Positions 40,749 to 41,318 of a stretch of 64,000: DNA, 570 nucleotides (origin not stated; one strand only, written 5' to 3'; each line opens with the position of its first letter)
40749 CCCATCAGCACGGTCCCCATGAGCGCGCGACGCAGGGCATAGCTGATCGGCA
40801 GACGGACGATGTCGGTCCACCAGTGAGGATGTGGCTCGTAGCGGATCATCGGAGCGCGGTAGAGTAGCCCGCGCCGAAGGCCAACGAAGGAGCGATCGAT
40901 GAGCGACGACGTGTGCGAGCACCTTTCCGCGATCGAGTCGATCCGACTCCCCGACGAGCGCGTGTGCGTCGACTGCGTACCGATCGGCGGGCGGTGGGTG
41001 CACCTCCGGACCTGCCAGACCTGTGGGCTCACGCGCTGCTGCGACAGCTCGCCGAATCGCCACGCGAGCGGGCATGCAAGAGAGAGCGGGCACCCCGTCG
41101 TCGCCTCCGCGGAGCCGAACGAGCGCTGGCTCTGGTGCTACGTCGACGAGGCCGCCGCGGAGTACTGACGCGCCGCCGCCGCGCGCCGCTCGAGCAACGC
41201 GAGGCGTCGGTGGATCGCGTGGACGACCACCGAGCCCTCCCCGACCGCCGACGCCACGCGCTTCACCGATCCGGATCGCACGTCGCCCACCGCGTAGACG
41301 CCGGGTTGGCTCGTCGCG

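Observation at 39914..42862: cNMP-binding TrxR-like flavoprotein lacking the CxxC redox pair, flanked by a UBP-type zinc-finger protein and a bestrophin-family channel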

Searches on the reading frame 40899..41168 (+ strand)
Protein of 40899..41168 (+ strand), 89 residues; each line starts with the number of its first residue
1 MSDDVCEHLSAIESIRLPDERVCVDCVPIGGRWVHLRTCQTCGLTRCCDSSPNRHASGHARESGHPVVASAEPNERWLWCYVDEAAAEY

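Call 3: search_protein_families(library=pfam, proteins=[window:40899-41168:+], max_evalue=0.01)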
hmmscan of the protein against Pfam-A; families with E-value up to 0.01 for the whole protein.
window:40899-41168:+ (89 aa): 1 family
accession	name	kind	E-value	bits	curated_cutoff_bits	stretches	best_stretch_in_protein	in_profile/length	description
PF02148.25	zf-UBP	-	3.3e-09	37.3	22.7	1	23-85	1-56/63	Zn-finger in ubiquitin-hydrolases and other protein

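Call 4: search_protein_families(library=ncbifam, proteins=[window:40899-41168:+], max_evalue=0.01)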
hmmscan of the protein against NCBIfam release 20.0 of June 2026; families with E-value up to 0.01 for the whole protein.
window:40899-41168:+ (89 aa): 0 families

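Call 36: find_homologous_proteins(query=window:40899-41168:+, max_evalue=0.00001)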
Query window:40899-41168:+ (89 aa): 2765 proteins with E <= 0.00001 among 2766 candidates; the best 120 are listed.
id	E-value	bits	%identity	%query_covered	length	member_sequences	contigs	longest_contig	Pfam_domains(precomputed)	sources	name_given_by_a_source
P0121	1.7e-56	206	100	100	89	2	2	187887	PF02148.26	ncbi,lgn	ncbi:MAG: UBP-type zinc finger domain-containing protein [Sandaracinaceae bacterium]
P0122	6.7e-41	156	74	98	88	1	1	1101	PF02148.26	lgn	-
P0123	4.1e-40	154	76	100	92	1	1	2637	PF02148.26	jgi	-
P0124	6.1e-40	153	74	100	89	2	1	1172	PF02148.26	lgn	-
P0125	8.3e-40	153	74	96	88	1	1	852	PF02148.26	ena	-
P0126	1.2e-39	152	73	100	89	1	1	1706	PF02148.26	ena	-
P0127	1.4e-39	152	73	96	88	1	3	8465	PF02148.26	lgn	-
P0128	1.6e-39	152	74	99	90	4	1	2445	PF02148.26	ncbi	-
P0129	2.7e-39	151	73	96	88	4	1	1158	PF02148.26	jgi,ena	jgi:hypothetical protein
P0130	7.6e-39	149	75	96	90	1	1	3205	PF02148.26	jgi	jgi:hypothetical protein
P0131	7.7e-39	149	72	100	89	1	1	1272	PF02148.26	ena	-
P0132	8.1e-39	149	70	98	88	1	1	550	PF02148.26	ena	-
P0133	1.2e-38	149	73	100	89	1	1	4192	PF02148.26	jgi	jgi:hypothetical protein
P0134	1.2e-38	149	72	100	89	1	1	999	PF02148.26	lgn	-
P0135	1.3e-38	149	73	100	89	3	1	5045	PF02148.26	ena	-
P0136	1.4e-38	149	69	100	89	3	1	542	PF02148.26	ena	-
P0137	1.5e-38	149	73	100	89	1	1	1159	PF02148.26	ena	-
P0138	1.6e-38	148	69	99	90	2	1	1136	PF02148.26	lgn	-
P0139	1.7e-38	148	71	100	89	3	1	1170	PF02148.26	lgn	-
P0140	1.9e-38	148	73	100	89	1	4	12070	PF02148.26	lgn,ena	-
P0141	2.0e-38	148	71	100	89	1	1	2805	PF02148.26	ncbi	-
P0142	2.0e-38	148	71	100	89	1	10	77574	PF02148.26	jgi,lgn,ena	jgi:uncharacterized UBP type Zn finger protein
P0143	3.0e-38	148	72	98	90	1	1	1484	PF02148.26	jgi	jgi:hypothetical protein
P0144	3.5e-38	147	75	94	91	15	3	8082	PF02148.26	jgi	jgi:hypothetical protein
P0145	3.6e-38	147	70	100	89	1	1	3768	PF02148.26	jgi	jgi:uncharacterized UBP type Zn finger protein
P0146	4.7e-38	147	69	100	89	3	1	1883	PF02148.26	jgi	jgi:hypothetical protein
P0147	5.0e-38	147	70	100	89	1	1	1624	PF02148.26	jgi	jgi:hypothetical protein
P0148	5.1e-38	147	67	99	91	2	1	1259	PF02148.26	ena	-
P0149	5.5e-38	147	74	98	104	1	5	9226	PF02148.26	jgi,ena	jgi:hypothetical protein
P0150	5.7e-38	147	75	94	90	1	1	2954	PF02148.26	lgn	-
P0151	5.9e-38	147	71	100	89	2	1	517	PF02148.26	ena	-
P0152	6.6e-38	146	74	98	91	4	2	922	PF02148.26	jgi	-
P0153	7.7e-38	146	72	98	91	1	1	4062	PF02148.26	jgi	jgi:hypothetical protein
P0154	1.0e-37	146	68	99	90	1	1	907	PF02148.26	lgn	-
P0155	1.0e-37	146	71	100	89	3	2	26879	PF02148.26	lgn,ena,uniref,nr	uniref:UBP-type domain-containing protein n=1 Tax=uncultured Armatimonadetes bacterium TaxID=157466 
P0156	1.1e-37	146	70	99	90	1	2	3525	PF02148.26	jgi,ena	jgi:hypothetical protein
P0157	1.2e-37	146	73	100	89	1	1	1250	PF02148.26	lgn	-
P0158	1.3e-37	146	72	97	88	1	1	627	PF02148.26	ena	-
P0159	1.6e-37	145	70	100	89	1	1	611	PF02148.26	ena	-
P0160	1.7e-37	145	71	98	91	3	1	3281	PF02148.26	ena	-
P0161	1.8e-37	145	70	100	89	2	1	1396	PF02148.26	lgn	-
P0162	1.9e-37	145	67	99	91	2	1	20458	PF02148.26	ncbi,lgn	-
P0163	2.0e-37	145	69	100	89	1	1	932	PF02148.26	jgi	-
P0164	2.0e-37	145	70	100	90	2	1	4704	PF02148.26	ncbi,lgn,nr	ncbi:MAG TPA: UBP-type zinc finger domain-containing protein [Kofleriaceae bacterium]|nr:UBP-type zi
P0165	2.0e-37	145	67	100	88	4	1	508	PF02148.26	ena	-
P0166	2.0e-37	145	72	100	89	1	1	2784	PF02148.26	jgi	jgi:hypothetical protein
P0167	2.1e-37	145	72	100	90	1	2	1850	PF02148.26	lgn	-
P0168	2.1e-37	145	72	97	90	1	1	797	PF02148.26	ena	-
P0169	2.3e-37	145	73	97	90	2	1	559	PF02148.26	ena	-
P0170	2.3e-37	145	69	100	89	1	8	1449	PF02148.26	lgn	-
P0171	2.4e-37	145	70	100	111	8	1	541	PF02148.26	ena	-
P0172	2.5e-37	145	71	100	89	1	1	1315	PF02148.26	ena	-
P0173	2.5e-37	145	70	100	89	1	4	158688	PF02148.26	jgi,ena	jgi:uncharacterized UBP type Zn finger protein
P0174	2.8e-37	144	72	97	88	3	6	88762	PF02148.26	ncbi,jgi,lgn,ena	-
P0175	2.9e-37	144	70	100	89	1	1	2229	PF02148.26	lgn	-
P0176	2.9e-37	144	69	100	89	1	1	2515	PF02148.26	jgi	jgi:hypothetical protein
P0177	3.3e-37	144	66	100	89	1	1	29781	PF02148.26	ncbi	ncbi:MAG: UBP-type zinc finger domain-containing protein [Sphingobacteriales bacterium]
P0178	3.3e-37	144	72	96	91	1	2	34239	PF02148.26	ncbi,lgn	-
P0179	3.5e-37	144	72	96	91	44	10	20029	PF02148.26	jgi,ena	jgi:hypothetical protein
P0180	3.8e-37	144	73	96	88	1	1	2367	PF02148.26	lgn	-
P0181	4.1e-37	144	73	94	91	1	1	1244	PF02148.26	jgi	jgi:uncharacterized UBP type Zn finger protein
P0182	4.3e-37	144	69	100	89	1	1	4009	PF02148.26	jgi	jgi:hypothetical protein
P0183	4.5e-37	144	69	100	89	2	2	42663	PF02148.26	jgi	jgi:uncharacterized UBP type Zn finger protein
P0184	4.6e-37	144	66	100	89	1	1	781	PF02148.26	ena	-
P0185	4.6e-37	144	71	98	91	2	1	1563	PF02148.26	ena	-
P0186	4.6e-37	144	75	96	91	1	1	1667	PF02148.26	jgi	jgi:hypothetical protein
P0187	4.7e-37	144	71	100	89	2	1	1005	PF02148.26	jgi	jgi:hypothetical protein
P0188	4.9e-37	144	67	100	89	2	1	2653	PF02148.26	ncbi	ncbi:MAG: UBP-type zinc finger domain-containing protein [Mucilaginibacter sp.]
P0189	5.0e-37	144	70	97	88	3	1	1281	PF02148.26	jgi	jgi:hypothetical protein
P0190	5.0e-37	144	71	100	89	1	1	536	PF02148.26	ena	-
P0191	5.5e-37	143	69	99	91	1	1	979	PF02148.26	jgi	jgi:hypothetical protein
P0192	6.5e-37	143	74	96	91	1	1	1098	PF02148.26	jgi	jgi:hypothetical protein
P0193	6.7e-37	143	67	100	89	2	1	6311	PF02148.26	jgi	jgi:hypothetical protein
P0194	6.8e-37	143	71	97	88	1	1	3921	PF02148.26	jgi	jgi:hypothetical protein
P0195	7.1e-37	143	71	94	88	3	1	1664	PF02148.26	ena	-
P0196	7.2e-37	143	67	100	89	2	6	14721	PF02148.26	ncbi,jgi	jgi:hypothetical protein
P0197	7.6e-37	143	69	97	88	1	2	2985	PF02148.26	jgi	jgi:hypothetical protein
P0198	7.6e-37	143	69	99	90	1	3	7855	PF02148.26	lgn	-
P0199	8.0e-37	143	70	100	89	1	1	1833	PF02148.26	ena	-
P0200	8.2e-37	143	70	100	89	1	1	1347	PF02148.26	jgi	jgi:uncharacterized UBP type Zn finger protein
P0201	8.2e-37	143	72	100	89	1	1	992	PF02148.26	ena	-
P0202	8.5e-37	143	70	100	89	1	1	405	PF02148.26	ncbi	-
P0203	8.5e-37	143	69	100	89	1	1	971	PF02148.26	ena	-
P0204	8.9e-37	143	69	96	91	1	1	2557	PF02148.26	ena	-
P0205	9.2e-37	143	69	100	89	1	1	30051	PF02148.26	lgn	-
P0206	9.3e-37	143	70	97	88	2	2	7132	PF02148.26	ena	-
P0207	9.3e-37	143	70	97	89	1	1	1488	PF02148.26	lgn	-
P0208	1.0e-36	143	70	98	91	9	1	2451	PF02148.26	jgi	jgi:hypothetical protein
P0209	1.0e-36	143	70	98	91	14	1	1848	PF02148.26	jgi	-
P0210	1.2e-36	142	62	100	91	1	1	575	PF02148.26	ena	-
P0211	1.2e-36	142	70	97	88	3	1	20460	PF02148.26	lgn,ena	-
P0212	1.2e-36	142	73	94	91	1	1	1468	PF02148.26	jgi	jgi:uncharacterized UBP type Zn finger protein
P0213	1.2e-36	142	70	100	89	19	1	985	PF02148.26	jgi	-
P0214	1.3e-36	142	70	100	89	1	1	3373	PF02148.26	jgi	jgi:ubiquitin-hydrolase Zn-finger-containing protein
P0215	1.4e-36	142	69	100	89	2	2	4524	PF02148.26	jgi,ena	-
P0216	1.4e-36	142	71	100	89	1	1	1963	PF02148.26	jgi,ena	-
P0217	1.4e-36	142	66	99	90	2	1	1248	PF02148.26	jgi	jgi:Zn-finger in ubiquitin-hydrolases and other protein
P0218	1.4e-36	142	71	94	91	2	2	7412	PF02148.26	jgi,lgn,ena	-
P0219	1.5e-36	142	67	100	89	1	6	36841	PF02148.26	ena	-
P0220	1.5e-36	142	71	100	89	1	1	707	PF02148.26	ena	-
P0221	1.5e-36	142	69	98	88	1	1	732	PF02148.26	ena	-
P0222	1.6e-36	142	69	98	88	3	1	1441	PF02148.26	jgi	jgi:hypothetical protein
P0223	1.6e-36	142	69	96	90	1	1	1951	PF02148.26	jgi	jgi:hypothetical protein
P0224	1.7e-36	142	71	96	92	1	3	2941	PF02148.26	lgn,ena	-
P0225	1.8e-36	142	74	92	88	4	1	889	PF02148.26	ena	-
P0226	1.8e-36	142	70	97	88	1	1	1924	PF02148.26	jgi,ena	jgi:uncharacterized UBP type Zn finger protein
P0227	1.8e-36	142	69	100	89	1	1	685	PF02148.26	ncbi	-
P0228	1.8e-36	142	67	99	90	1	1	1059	PF02148.26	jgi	jgi:ubiquitin-hydrolase Zn-finger-containing protein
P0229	1.9e-36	142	70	100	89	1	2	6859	PF02148.26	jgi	-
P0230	2.0e-36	142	71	100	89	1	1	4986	PF02148.26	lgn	-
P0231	2.1e-36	142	67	97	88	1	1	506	PF02148.26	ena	-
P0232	2.2e-36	142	70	97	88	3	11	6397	PF02148.26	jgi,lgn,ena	jgi:uncharacterized UBP type Zn finger protein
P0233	2.3e-36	142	68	99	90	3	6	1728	PF02148.26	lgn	-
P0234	2.3e-36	142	71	96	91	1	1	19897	PF02148.26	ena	-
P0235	2.4e-36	141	69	100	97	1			PF02148.26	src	-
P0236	2.4e-36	141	69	100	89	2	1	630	PF02148.26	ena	-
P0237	2.5e-36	141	74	94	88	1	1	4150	PF02148.26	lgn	-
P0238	2.5e-36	141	69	100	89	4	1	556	PF02148.26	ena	-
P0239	2.5e-36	141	69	100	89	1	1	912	PF02148.26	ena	-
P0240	2.7e-36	141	65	100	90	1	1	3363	PF02148.26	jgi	jgi:hypothetical protein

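Call 39: find_related_loci(query=A2, collection=metagenome_contigs, flank=5000)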
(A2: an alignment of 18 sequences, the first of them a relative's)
Query A2 (89 aa) in metagenome_contigs; peptide patterns used: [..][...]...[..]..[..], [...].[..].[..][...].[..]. (x = any residue, [..] = any of these).
600 stretches matched a pattern (row limit reached: there are more); 587 encode a relative of the query (tblastn E <= 1e-3); the best 80 are kept; 80 distinct loci.
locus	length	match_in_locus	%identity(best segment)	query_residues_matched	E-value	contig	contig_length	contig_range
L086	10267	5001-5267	69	1-89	8e-41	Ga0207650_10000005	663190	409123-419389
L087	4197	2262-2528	66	1-89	3e-40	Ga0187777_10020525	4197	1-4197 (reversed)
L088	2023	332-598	67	1-89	3e-40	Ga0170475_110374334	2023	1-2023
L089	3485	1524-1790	69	1-89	9e-40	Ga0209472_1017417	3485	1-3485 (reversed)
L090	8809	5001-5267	69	1-89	8e-40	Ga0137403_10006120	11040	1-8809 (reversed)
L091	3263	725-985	71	3-89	2e-39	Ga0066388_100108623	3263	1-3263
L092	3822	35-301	67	1-89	1e-39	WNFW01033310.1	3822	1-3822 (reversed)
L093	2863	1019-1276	70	4-89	5e-39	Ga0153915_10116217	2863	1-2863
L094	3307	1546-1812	66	1-89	4e-39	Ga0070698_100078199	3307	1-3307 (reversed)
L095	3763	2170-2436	64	1-89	1e-38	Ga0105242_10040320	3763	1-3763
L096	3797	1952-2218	66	1-89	1e-38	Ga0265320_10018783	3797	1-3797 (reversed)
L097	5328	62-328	66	1-89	9e-39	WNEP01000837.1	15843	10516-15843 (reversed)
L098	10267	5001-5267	67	1-89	6e-39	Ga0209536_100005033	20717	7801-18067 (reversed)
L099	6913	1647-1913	67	1-89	1e-38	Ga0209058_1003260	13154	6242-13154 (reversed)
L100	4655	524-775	71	6-89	2e-38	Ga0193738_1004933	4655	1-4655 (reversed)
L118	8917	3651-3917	65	1-89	9e-38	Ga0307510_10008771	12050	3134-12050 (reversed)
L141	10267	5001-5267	65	1-89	5e-37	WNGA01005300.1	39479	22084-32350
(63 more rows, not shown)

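Call 68: search_protein_representatives(alignment_id=A4)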
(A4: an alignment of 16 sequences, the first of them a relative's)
Query: 16 sequences, 89 profile positions. Proteins with E-value up to 0.001 (for the whole library): 2756; up to 1e-10: 1507; up to 1e-30: 33. The best 150 are listed.
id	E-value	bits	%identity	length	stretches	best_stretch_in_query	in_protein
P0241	7.6e-45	167.0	-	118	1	1-89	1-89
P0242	2.0e-43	162.4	-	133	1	1-89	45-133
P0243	6.2e-43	160.9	-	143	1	3-88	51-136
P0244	7.7e-43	160.5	-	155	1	1-87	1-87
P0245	1.8e-41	156.1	-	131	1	1-89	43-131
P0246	2.4e-41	155.7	-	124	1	4-89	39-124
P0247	5.2e-41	154.7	-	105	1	1-82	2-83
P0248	2.4e-40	152.6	-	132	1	5-89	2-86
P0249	4.1e-40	151.8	-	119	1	4-89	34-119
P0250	6.3e-40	151.2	-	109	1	4-89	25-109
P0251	7.5e-40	151.0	-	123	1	5-89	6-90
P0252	8.3e-40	150.8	-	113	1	1-88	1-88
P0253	8.9e-40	150.7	-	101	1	12-89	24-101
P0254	1.0e-39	150.5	-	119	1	3-89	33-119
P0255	4.6e-37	142.0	-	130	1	2-89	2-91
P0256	1.0e-35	137.7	-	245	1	4-89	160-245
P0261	3.5e-34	132.8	-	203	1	3-89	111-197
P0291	2.5e-28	114.1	-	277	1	4-86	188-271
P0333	1.9e-26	108.0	-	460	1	5-86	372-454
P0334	2.2e-26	107.8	-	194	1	3-75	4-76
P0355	1.0e-25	105.6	-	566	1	3-86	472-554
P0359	1.2e-25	105.4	-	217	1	4-88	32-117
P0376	2.7e-25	104.3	-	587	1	4-84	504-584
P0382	3.9e-25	103.8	-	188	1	4-84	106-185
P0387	6.2e-25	103.1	-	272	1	2-85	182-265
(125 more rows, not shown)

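Call 69: search_protein_families(library=pfam, proteins=[P0333, P0355, P0376, P0256, P0291, P0387, P0261, P0359, P0382, P0334], max_evalue=0.001)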
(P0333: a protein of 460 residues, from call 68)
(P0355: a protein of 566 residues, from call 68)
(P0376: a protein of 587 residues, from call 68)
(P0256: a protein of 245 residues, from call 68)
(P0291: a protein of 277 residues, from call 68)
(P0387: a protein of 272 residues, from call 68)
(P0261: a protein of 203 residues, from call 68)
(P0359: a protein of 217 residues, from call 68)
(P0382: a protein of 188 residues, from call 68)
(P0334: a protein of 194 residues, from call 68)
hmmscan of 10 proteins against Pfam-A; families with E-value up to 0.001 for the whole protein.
P0333 (460 aa): 2 families
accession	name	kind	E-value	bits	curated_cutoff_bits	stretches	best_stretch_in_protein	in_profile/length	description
PF03706.18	LPG_synthase_TM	-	3.9e-16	59.8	33.4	1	41-327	5-302/302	Lysylphosphatidylglycerol synthase TM region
PF02148.25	zf-UBP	-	5.8e-11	42.9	22.7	1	391-452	1-55/63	Zn-finger in ubiquitin-hydrolases and other protein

P0355 (566 aa): 2 families
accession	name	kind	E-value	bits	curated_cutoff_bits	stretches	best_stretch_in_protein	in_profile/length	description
PF00999.27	Na_H_Exchanger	-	6.5e-59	200.1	26.2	1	14-371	2-373/375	Sodium/hydrogen exchanger, transmembrane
PF02148.25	zf-UBP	-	1.6e-10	41.5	22.7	1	491-552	1-55/63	Zn-finger in ubiquitin-hydrolases and other protein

P0376 (587 aa): 2 families
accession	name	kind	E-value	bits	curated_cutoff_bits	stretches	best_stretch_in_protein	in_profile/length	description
PF00999.27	Na_H_Exchanger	-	9e-50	170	26.2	1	5-364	25-374/375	Sodium/hydrogen exchanger, transmembrane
PF02148.25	zf-UBP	-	1e-08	35.7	22.7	1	523-583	1-54/63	Zn-finger in ubiquitin-hydrolases and other protein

P0256 (245 aa): 1 family
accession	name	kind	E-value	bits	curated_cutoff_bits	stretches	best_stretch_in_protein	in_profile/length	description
PF02148.25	zf-UBP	-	3.6e-08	34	22.7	1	179-240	1-55/63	Zn-finger in ubiquitin-hydrolases and other protein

P0291 (277 aa): 1 family
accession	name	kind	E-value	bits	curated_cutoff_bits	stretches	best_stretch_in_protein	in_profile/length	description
PF02148.25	zf-UBP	-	5.6e-10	39.8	22.7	1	208-269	1-55/63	Zn-finger in ubiquitin-hydrolases and other protein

P0387 (272 aa): 2 families
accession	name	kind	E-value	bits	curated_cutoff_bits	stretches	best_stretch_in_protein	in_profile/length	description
PF02148.25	zf-UBP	-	4.2e-12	46.6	22.7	1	203-264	1-55/63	Zn-finger in ubiquitin-hydrolases and other protein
PF07690.21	MFS_1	-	2.9e-08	33.5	33.4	1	9-62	293-346/347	Major Facilitator Superfamily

P0261 (203 aa): 1 family
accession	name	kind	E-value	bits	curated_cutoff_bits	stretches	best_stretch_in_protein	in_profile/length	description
PF02148.25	zf-UBP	-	1.8e-09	38.1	22.7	1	140-193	8-56/63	Zn-finger in ubiquitin-hydrolases and other protein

P0359 (217 aa): 1 family
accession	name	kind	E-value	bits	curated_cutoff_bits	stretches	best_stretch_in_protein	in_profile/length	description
PF02148.25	zf-UBP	-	1.1e-06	29.2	22.7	1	75-118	20-60/63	Zn-finger in ubiquitin-hydrolases and other protein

P0382 (188 aa): 2 families
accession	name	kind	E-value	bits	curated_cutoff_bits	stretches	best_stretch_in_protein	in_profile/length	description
PF03741.22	TerC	-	5.5e-17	62.5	27.8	1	3-67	112-176/178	Integral membrane protein TerC family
PF02148.25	zf-UBP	-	1.2e-12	48.3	22.7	1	124-185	1-55/63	Zn-finger in ubiquitin-hydrolases and other protein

P0334 (194 aa): 3 families
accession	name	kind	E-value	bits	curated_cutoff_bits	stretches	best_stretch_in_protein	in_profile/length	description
PF08282.18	Hydrolase_3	-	1.4e-10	41.8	20.9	1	109-167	171-229/255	haloacid dehalogenase-like hydrolase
PF05116.19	S6PP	-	0.00013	22.1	20.3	1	115-170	155-210/247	Sucrose-6F-phosphate phosphohydrolase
PF02148.25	zf-UBP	-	0.00045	20.9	22.7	1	24-77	1-49/63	Zn-finger in ubiquitin-hydrolases and other protein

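Call 73: search_protein_families(library=pfam, alignment_id=A5, max_evalue=0.00001)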
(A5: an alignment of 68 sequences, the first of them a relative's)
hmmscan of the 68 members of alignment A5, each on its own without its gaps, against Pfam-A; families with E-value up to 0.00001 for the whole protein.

A. member 1, L086:4172-4993:+ (274 aa): 1 family
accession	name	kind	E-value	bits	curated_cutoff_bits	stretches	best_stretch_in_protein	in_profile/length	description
PF13828.11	DUF4190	-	1.5e-12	47.5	35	1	57-118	1-57/62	Domain of unknown function (DUF4190)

B. families by the number of members that match (of 68 scanned): 49 families (the first 25 are shown)
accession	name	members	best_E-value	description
PF07992.20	Pyr_redox_2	18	1.6e-35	Pyridine nucleotide-disulphide oxidoreductase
PF13738.12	Pyr_redox_3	18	1.9e-20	Pyridine nucleotide-disulphide oxidoreductase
PF00070.33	Pyr_redox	18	6e-13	Pyridine nucleotide-disulphide oxidoreductase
PF01946.23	Thi4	16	6.7e-09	Thi4 family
PF00027.35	cNMP_binding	14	2e-18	Cyclic nucleotide-binding domain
PF12831.13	FAD_oxidored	14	1e-08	FAD dependent oxidoreductase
PF01266.30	DAO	12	5.2e-11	FAD dependent oxidoreductase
PF13450.12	NAD_binding_8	10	1.2e-08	NAD(P)-binding Rossmann-like domain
PF03486.20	HI0933_like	9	1.7e-08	HI0933-like protein Rossmann domain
PF19459.4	DUF5996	8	2.2e-129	Family of unknown function (DUF5996)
PF19363.4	DUF5939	4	5.1e-133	Family of unknown function (DUF5939)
PF00211.25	Guanylate_cyc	4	2.9e-18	Adenylate and Guanylate cyclase catalytic domain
PF00890.30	FAD_binding_2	4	7e-07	FAD binding domain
PF00561.26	Abhydrolase_1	3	1.7e-24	alpha/beta hydrolase fold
PF12146.15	Hydrolase_4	3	4.8e-11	Serine aminopeptidase, S33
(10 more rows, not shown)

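Call 74: search_protein_families(library=pfam, alignment_id=A6, max_evalue=0.00001)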
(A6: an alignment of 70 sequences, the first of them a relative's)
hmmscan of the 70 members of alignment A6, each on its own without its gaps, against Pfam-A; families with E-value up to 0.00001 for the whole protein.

A. member 1, L086:5314-6360:- (349 aa): 5 families
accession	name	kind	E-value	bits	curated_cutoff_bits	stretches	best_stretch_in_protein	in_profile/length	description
PF13637.12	Ank_4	-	2.3e-18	66.3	22.7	2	52-99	3-50/50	Ankyrin repeats (many copies)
PF12796.13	Ank_2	-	9.3e-15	55.4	27.3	1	18-104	2-85/90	Ankyrin repeats (3 copies)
PF00023.36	Ank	-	2.9e-13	49.7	21.1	1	45-74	1-30/33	Ankyrin repeat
PF13857.12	Ank_5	-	8.6e-10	39.2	27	1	37-86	7-56/56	Ankyrin repeats (many copies)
PF13606.12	Ank_3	-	1.1e-09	38.1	22.3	0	45-73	1-29/30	Ankyrin repeat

B. families by the number of members that match (of 70 scanned): 67 families (the first 25 are shown)
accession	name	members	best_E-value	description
PF07719.23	TPR_2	6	1.4e-23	Tetratricopeptide repeat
PF13428.12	TPR_14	6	3.2e-15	Tetratricopeptide repeat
PF13424.12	TPR_12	6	9.6e-15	Tetratricopeptide repeat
PF14559.12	TPR_19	6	1.4e-14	Tetratricopeptide repeat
PF13414.12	TPR_11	6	5.5e-14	TPR repeat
PF13181.12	TPR_8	6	1.9e-11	Tetratricopeptide repeat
PF13371.12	TPR_9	6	6.1e-11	Tetratricopeptide repeat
PF13432.12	TPR_16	6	4.7e-10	Tetratricopeptide repeat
PF13431.12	TPR_17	6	5.2e-10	Tetratricopeptide repeat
PF12796.13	Ank_2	5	5.6e-24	Ankyrin repeats (3 copies)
PF13637.12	Ank_4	5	1.1e-18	Ankyrin repeats (many copies)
PF00023.36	Ank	5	5.7e-17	Ankyrin repeat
PF13857.12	Ank_5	5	1e-12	Ankyrin repeats (many copies)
PF00515.34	TPR_1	5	2.2e-12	Tetratricopeptide repeat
PF13606.12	Ank_3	4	6.7e-12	Ankyrin repeat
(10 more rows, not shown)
